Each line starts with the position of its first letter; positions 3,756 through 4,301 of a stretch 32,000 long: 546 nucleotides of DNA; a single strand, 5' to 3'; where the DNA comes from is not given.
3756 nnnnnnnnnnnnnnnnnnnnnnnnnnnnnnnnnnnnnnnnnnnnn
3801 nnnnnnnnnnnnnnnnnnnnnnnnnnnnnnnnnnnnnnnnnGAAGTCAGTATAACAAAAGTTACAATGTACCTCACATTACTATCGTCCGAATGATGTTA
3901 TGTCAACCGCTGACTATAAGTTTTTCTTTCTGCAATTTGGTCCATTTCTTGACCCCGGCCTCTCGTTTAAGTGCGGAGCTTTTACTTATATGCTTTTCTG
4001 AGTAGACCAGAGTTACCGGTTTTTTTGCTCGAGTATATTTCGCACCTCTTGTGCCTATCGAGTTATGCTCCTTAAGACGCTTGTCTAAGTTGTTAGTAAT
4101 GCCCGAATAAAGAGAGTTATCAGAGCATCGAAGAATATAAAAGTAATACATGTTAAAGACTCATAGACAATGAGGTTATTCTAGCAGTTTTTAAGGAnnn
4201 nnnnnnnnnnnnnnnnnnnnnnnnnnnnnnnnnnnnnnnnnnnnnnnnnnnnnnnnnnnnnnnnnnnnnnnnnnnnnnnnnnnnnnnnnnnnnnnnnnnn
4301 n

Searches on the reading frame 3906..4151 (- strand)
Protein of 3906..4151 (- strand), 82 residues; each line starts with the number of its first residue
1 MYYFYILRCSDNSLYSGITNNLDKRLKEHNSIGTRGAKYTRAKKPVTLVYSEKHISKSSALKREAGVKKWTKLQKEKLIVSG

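Call 7: search_protein_families(library=pfam, proteins=[window:3906-4151:-], max_evalue=0.01)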
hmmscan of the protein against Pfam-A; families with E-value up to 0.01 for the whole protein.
window:3906-4151:- (82 aa): 1 family
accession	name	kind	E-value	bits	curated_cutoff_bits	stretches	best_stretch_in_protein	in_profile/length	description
PF01541.30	GIY-YIG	-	1.8e-19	70.3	22.6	1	1-75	1-76/78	GIY-YIG catalytic domain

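Call 8: search_protein_families(library=ncbifam, proteins=[window:3906-4151:-], max_evalue=0.01)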
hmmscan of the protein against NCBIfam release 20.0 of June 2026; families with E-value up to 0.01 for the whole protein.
window:3906-4151:- (82 aa): 0 families

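Call 32: search_protein_families(library=phrogs, proteins=[window:3906-4151:-], max_evalue=0.001)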
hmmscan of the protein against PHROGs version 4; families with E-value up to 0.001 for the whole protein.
window:3906-4151:- (82 aa): 0 families
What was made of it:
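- Tried and rejected: No family for the protein (calls 8, 32).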
